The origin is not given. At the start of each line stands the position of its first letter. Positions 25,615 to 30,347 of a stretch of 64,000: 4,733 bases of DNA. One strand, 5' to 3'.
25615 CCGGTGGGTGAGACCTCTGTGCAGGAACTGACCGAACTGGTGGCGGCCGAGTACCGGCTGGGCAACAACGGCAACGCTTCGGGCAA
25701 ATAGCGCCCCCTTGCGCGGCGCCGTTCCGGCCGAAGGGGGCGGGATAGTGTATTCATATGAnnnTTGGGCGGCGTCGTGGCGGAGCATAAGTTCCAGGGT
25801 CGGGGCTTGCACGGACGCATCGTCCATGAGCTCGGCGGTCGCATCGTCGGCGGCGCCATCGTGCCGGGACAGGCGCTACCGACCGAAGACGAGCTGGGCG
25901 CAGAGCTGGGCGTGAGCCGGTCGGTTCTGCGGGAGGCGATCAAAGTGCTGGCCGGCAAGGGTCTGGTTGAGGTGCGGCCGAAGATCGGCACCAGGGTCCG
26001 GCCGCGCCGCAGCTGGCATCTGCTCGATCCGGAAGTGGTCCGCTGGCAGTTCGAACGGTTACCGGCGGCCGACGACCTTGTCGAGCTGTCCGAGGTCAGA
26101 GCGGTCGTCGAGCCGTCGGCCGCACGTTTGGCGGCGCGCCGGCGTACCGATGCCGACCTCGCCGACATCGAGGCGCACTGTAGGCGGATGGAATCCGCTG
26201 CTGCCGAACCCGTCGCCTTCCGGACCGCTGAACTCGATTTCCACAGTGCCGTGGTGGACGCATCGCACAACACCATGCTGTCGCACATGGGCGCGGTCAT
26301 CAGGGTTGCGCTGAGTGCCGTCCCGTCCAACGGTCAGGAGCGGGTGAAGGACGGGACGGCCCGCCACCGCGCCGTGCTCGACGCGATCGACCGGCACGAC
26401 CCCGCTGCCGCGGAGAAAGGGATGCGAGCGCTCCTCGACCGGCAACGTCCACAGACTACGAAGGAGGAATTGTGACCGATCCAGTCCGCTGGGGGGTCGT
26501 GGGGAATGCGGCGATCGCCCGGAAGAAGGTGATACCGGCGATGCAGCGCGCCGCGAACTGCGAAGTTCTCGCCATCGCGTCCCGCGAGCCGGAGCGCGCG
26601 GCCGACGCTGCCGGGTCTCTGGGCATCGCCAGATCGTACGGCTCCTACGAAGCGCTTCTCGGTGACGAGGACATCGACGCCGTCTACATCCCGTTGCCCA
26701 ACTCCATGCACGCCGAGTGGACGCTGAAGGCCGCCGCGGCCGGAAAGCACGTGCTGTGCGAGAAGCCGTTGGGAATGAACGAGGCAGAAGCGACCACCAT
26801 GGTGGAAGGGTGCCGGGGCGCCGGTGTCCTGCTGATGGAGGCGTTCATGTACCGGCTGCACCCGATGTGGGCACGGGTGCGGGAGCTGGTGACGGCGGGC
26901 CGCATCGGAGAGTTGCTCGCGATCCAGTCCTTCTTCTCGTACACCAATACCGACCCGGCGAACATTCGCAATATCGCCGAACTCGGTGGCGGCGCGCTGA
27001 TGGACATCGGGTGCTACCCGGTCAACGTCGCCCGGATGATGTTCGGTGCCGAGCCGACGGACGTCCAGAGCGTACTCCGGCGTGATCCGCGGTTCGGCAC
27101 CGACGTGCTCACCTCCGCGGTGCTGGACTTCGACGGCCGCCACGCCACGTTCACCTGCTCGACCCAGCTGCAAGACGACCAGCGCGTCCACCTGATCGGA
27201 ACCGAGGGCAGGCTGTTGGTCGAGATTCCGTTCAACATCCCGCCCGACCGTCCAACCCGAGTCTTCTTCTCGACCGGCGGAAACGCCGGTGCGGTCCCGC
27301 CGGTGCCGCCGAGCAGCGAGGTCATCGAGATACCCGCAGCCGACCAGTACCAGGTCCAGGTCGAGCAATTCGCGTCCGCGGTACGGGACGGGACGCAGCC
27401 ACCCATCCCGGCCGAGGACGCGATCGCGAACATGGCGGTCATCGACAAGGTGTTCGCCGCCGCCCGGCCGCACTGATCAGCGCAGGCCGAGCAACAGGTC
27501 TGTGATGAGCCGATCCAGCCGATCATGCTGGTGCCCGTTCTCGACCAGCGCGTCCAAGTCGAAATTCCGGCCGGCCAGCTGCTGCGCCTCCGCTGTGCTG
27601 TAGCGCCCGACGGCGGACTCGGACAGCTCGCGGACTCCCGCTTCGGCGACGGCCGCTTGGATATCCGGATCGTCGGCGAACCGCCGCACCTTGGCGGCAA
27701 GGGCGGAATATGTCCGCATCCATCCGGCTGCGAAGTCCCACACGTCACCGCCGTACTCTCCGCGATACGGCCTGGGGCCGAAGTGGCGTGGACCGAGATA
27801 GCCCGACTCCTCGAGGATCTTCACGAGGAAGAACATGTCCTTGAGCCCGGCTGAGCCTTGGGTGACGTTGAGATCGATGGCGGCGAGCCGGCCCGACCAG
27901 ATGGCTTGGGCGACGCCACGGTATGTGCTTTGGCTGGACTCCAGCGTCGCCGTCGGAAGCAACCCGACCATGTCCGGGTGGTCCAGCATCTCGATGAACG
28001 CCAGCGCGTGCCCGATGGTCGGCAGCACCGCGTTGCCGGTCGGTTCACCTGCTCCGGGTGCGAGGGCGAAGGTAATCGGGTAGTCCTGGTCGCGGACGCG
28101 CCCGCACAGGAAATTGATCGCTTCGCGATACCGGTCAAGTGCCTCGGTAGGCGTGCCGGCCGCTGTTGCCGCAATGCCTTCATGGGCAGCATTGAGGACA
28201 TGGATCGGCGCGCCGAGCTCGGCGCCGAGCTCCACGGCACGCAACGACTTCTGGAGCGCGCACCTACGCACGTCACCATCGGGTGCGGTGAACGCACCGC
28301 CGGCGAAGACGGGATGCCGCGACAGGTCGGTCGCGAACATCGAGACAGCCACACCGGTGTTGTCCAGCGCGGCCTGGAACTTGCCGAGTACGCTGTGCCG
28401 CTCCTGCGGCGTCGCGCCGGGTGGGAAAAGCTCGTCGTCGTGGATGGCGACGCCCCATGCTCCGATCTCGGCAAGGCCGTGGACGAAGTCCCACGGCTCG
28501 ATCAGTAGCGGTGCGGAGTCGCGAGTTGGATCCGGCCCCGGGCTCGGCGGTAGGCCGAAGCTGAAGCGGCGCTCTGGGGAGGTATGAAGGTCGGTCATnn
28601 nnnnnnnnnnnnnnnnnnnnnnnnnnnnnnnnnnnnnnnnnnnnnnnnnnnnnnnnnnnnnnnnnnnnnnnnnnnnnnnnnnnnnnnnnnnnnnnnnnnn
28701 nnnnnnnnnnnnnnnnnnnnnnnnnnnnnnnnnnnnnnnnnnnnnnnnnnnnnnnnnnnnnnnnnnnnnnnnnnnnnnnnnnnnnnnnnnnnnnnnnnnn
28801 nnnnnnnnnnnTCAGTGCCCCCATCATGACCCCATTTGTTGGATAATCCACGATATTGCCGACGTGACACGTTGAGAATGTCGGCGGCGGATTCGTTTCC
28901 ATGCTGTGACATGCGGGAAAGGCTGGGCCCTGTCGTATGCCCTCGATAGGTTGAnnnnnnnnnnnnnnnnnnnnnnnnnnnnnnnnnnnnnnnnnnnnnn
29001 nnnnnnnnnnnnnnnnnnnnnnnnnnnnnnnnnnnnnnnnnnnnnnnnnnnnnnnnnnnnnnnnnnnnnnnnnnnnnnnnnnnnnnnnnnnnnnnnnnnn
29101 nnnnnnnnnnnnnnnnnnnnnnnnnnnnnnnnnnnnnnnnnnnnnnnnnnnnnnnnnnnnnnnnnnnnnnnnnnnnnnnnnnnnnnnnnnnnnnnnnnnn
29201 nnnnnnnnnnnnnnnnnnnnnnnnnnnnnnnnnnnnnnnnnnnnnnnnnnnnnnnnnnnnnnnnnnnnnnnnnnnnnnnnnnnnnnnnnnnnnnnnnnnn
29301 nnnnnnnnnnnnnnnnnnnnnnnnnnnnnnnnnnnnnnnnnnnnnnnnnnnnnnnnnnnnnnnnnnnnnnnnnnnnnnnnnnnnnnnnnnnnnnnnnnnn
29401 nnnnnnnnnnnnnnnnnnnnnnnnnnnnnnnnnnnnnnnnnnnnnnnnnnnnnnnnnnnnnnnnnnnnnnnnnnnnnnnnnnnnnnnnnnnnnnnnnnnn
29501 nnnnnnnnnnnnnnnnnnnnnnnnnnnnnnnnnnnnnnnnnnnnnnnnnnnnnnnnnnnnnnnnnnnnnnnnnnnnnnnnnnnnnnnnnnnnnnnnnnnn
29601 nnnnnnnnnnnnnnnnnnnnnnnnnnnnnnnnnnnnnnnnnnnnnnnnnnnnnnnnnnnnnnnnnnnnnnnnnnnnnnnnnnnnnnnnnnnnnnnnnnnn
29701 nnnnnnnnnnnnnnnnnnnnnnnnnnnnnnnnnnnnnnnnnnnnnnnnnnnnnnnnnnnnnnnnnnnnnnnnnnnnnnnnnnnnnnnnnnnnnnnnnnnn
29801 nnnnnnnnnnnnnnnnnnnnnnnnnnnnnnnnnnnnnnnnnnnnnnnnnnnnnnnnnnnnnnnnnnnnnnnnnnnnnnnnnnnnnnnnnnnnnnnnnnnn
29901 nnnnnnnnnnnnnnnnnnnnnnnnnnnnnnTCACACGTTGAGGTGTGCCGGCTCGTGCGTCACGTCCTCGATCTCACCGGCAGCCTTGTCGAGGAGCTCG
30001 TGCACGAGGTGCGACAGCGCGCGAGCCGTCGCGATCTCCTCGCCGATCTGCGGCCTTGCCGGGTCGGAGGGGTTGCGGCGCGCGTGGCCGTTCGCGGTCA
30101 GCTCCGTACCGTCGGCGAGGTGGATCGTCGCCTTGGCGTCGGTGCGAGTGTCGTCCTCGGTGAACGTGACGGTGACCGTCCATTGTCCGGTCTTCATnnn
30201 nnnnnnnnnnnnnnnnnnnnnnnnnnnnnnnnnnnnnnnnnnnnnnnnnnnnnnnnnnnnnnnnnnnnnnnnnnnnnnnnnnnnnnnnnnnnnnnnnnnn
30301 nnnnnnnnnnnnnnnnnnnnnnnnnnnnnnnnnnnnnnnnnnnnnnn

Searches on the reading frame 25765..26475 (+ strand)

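Call 63: search_protein_families(library=pfam, proteins=[window:25765-26475:+], max_evalue=0.0001)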
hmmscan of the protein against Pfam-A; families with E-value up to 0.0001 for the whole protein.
window:25765-26475:+ (236 aa): 2 families
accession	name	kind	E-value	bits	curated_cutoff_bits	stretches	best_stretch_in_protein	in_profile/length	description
PF07729.17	FCD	-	7.9e-25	88.1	24.3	1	107-225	1-124/125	FCD domain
PF00392.27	GntR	-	1.4e-17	63.6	27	1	17-78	3-64/64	Bacterial regulatory proteins, gntR family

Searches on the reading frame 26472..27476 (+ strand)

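Call 63: search_protein_families(library=pfam, proteins=[window:26472-27476:+], max_evalue=0.0001)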
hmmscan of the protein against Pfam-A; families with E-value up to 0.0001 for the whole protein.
window:26472-27476:+ (334 aa): 3 families
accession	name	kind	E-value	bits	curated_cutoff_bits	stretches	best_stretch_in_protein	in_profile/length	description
PF22725.1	GFO_IDH_MocA_C3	-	2.1e-26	92.8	27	1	133-248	1-123/124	GFO/IDH/MocA C-terminal domain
PF01408.29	GFO_IDH_MocA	-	7.4e-25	88.4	24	1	5-124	1-119/120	Oxidoreductase family, NAD-binding Rossmann fold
PF02894.22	GFO_IDH_MocA_C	-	7e-16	59.1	22.9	1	137-332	1-211/218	Oxidoreductase family, C-terminal alpha/beta domain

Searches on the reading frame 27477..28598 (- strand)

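Call 63: search_protein_families(library=pfam, proteins=[window:27477-28598:-], max_evalue=0.0001)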
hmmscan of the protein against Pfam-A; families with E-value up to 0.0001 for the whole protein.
window:27477-28598:- (373 aa): 1 family
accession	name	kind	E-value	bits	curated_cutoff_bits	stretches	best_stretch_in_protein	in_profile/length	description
PF01261.30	AP_endonuc_2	-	2e-13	51.1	31.1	1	42-245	4-187/249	Xylose isomerase-like TIM barrel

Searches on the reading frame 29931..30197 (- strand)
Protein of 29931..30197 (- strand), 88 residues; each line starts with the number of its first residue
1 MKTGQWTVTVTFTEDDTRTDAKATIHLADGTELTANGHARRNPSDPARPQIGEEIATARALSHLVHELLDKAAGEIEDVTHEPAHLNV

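Call 63: search_protein_families(library=pfam, proteins=[window:29931-30197:-], max_evalue=0.0001)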
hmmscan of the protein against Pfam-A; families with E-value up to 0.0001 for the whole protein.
window:29931-30197:- (88 aa): 1 family
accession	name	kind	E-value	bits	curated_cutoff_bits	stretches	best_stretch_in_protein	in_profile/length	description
PF08962.16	Rv2632c-like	-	6.4e-32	109.8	25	1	5-85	2-82/82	Rv2632c-like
